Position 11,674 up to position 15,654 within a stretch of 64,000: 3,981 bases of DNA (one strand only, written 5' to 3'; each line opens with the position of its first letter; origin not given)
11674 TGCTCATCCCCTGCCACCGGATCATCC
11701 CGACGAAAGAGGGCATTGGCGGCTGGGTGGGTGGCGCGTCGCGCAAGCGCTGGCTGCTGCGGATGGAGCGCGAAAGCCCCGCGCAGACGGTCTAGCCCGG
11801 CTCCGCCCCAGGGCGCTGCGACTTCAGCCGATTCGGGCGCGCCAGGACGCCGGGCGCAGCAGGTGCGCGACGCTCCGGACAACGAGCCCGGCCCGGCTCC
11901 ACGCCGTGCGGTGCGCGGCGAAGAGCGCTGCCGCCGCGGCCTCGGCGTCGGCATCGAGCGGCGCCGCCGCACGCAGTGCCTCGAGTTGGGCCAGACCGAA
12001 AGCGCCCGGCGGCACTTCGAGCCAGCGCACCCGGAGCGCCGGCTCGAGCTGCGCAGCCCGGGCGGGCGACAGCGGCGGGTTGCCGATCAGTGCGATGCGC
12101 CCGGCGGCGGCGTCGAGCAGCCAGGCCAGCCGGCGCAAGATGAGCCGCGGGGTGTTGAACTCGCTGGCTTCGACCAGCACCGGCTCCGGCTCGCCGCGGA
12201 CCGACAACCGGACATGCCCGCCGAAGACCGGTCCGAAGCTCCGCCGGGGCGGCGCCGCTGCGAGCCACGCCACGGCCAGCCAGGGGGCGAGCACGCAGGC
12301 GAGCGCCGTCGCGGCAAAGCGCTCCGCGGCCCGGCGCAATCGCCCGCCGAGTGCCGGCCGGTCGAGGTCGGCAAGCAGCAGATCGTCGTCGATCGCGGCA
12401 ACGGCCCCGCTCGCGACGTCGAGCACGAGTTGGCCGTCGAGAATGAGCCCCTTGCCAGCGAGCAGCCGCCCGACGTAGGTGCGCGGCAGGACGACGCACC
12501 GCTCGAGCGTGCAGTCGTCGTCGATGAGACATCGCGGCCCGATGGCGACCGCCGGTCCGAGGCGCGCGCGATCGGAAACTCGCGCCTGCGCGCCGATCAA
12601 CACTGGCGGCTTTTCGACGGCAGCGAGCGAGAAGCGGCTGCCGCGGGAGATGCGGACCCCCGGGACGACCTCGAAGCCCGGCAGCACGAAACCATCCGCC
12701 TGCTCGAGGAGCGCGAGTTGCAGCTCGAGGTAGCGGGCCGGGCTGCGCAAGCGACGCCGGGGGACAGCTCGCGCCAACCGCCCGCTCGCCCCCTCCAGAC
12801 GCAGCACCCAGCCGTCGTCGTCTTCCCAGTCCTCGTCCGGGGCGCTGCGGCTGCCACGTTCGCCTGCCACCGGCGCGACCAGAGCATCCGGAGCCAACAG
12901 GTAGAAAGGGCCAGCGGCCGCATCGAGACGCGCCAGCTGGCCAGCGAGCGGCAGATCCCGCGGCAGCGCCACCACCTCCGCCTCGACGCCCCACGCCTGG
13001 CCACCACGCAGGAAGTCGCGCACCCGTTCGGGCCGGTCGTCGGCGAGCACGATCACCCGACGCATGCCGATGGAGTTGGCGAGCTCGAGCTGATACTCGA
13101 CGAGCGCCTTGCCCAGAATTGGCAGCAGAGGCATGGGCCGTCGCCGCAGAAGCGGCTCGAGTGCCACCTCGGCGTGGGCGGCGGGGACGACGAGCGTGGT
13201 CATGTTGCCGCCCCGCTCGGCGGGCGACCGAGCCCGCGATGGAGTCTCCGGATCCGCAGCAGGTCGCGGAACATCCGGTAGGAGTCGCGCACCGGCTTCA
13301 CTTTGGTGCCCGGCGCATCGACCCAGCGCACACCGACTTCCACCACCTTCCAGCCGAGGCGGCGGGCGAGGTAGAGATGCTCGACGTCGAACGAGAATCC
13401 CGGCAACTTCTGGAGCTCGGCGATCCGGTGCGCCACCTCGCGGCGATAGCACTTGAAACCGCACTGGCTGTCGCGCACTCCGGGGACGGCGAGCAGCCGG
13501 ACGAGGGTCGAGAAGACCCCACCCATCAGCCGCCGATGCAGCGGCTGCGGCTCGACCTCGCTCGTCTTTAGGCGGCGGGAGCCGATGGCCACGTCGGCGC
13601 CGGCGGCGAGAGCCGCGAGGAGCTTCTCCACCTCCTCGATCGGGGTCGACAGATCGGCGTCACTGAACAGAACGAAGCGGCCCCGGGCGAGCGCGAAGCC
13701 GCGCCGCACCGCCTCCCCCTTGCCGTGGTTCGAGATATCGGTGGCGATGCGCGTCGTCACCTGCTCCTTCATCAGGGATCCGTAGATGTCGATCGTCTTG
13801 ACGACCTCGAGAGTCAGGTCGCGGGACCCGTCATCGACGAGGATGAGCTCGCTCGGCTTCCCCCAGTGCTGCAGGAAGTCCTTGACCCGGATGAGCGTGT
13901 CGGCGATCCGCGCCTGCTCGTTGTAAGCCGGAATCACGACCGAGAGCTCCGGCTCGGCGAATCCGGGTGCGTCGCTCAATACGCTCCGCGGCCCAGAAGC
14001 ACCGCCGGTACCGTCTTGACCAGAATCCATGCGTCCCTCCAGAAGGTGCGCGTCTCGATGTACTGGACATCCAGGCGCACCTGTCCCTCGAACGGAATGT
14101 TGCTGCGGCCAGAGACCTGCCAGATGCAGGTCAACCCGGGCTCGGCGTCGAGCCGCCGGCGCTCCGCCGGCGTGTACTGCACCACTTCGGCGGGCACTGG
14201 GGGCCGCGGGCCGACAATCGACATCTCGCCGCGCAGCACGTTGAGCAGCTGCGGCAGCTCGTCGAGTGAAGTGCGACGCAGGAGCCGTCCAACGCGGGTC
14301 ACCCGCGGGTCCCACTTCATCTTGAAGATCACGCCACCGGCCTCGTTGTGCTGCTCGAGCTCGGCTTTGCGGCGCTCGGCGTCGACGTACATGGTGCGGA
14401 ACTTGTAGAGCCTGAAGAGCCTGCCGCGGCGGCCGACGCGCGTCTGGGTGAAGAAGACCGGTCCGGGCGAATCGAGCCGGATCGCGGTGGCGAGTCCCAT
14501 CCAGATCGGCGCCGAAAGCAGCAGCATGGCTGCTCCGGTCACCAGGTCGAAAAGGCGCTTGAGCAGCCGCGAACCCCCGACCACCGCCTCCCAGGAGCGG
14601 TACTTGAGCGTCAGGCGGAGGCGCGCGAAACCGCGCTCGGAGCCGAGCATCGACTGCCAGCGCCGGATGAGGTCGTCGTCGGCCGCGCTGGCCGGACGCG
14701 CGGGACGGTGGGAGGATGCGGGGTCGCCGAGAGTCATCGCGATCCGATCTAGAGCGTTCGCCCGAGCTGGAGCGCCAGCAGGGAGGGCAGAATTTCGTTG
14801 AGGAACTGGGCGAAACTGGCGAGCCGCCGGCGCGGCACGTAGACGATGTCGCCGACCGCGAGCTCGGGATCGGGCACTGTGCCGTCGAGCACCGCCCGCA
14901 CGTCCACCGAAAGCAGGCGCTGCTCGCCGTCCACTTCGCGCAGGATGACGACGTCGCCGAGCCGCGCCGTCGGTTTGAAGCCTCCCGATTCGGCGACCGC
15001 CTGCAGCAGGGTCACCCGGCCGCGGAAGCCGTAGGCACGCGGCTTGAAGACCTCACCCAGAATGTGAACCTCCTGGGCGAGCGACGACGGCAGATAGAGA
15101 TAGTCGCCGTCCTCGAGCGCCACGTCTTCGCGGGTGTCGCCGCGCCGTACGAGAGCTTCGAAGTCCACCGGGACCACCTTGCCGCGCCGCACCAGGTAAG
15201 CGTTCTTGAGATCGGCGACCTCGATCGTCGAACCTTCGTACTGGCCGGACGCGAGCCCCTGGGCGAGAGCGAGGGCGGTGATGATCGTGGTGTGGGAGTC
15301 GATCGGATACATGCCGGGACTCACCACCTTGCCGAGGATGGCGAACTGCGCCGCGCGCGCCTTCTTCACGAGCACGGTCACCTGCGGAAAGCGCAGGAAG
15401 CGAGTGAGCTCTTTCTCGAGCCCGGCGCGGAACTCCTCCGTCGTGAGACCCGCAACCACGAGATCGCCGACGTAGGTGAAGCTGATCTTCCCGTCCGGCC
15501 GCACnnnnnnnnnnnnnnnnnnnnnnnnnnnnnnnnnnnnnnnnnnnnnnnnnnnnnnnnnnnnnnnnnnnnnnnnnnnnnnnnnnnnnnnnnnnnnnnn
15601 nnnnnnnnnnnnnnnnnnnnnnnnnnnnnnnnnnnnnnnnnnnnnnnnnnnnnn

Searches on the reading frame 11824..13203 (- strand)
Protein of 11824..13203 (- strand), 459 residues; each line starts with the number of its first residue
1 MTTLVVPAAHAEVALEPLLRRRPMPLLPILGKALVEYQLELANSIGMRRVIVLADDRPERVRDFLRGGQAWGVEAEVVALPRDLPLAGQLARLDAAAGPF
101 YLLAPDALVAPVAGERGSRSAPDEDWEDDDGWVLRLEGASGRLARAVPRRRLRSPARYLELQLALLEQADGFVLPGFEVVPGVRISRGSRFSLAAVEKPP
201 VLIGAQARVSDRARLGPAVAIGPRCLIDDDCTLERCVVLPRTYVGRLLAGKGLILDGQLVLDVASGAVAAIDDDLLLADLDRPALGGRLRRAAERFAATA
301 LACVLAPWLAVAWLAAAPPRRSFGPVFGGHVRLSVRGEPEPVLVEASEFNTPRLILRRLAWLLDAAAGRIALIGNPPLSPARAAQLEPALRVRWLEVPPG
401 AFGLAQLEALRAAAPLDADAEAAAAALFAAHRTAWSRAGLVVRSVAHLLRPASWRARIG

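Call 9: search_protein_families(library=pfam, proteins=[window:11824-13203:-], max_evalue=0.001)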
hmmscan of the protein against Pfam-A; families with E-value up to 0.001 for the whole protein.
window:11824-13203:- (459 aa): 1 family
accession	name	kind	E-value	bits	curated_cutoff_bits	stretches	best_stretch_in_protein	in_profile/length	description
PF00483.29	NTP_transferase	-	0.00018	21.6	21.2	1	15-81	13-81/245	Nucleotidyl transferase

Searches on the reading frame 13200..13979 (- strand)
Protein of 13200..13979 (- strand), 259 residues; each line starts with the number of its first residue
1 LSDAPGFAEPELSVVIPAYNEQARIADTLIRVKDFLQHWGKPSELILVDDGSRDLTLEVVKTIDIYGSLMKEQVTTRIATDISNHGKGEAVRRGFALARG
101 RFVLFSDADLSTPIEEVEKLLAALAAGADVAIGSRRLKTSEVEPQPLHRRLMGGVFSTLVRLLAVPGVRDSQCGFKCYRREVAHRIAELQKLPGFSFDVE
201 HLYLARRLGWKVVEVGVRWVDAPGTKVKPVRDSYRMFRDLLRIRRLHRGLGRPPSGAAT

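Call 8: search_protein_families(library=pfam, proteins=[window:13200-13979:-], max_evalue=0.001)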
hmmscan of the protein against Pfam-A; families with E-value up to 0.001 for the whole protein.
window:13200-13979:- (259 aa): 3 families
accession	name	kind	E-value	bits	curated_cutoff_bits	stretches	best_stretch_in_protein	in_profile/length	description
PF00535.33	Glycos_transf_2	-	1.4e-26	93.8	23.3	1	13-185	1-166/168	Glycosyl transferase family 2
PF13641.12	Glyco_tranf_2_3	-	2.5e-09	37.9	27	1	10-213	1-202/230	Glycosyltransferase like family 2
PF10111.15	Glyco_tranf_2_2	-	1.4e-08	35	27.3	1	13-122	1-104/276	Glycosyltransferase like family 2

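Call 60: search_solved_structures(query=window:13200-13979:-, max_evalue=0.001, show_alignments=0)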
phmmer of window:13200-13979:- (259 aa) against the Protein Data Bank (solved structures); distinct sequences matched with E-value up to 0.001: 14.
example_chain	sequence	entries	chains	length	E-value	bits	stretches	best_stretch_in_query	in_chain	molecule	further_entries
5mlz_A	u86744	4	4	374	2.6e-21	79.5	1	8-224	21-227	Dolichol monophosphate mannose synthase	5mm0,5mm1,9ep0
9bhc_C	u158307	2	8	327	4.8e-15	59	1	11-187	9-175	Undecaprenyl-phosphate 4-deoxy-4-formamido-L-arabinose transferase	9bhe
8vxh_A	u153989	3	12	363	6.1e-15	58.7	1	11-187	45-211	Undecaprenyl-phosphate 4-deoxy-4-formamido-L-arabinose transferase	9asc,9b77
9hwj_A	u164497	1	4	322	4.7e-14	55.8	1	11-189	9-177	Undecaprenyl-phosphate 4-deoxy-4-formamido-L-arabinose transferase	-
5eke_A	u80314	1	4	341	3.1e-12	49.8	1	9-189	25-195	Uncharacterized glycosyltransferase sll0501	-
5ekp_C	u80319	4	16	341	3.1e-12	49.8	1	9-189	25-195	Uncharacterized glycosyltransferase sll0501 | Glycosyltransferase sll0501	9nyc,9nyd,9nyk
9nye_A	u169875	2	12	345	3.2e-12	49.8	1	9-189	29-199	Glycosyltransferase sll0501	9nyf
4y6n_A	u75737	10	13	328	3.5e-06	30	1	11-127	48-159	Glucosyl-3-phosphoglycerate synthase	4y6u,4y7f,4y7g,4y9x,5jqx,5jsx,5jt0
3e25_A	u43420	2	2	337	3.7e-06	29.9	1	11-127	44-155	Putative uncharacterized protein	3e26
4ddz_A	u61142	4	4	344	3.9e-06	29.8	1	11-127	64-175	GLUCOSYL-3-PHOSPHOGLYCERATE SYNTHASE (GpgS) | Glucosyl-3-phosphoglycerate synthase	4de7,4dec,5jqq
7pdo_A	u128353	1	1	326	1.1e-05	28.4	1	11-143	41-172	Glucosyl-3-phosphoglycerate synthase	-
7p5l_A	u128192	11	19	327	1.1e-05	28.4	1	11-143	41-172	Glucosyl-3-phosphoglycerate synthase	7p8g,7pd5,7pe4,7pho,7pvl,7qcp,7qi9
3ckj_A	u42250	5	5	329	1.4e-05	28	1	11-115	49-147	Putative uncharacterized protein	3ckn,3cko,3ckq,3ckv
5tze_C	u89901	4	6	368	0.00085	22.2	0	12-111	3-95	Glycosyl transferase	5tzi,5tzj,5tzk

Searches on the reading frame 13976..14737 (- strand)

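Call 8: search_protein_families(library=pfam, proteins=[window:13976-14737:-], max_evalue=0.001)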
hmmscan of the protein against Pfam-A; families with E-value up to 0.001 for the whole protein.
window:13976-14737:- (253 aa): 1 family
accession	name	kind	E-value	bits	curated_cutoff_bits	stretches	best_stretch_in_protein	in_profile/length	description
PF02397.22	Bac_transf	-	2.5e-65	219.8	27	1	60-247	1-178/179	Bacterial sugar transferase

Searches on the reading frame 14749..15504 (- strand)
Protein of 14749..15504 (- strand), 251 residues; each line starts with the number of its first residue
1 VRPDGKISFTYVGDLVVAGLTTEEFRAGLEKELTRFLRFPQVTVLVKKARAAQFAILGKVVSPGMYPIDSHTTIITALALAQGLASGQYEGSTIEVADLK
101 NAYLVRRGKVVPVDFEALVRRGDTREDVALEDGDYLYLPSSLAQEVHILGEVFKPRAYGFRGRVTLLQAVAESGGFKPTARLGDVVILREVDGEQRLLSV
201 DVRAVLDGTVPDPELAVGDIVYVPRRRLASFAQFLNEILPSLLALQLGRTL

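Call 8: search_protein_families(library=pfam, proteins=[window:14749-15504:-], max_evalue=0.001)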
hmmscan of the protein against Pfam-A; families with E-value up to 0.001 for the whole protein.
window:14749-15504:- (251 aa): 4 families
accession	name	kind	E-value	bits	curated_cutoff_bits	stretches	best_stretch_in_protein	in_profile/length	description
PF22461.2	SLBB_2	-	2.6e-18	66.4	27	2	53-137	2-78/79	SLBB domain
PF10531.15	SLBB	-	4.2e-14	52.5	27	1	146-194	2-50/55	SLBB domain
PF02563.21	Poly_export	-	1.3e-10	41.8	28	1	2-46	32-76/77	Polysaccharide biosynthesis/export protein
PF08007.18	JmjC_2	-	0.00021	21.2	22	0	121-144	81-104/127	JmjC domain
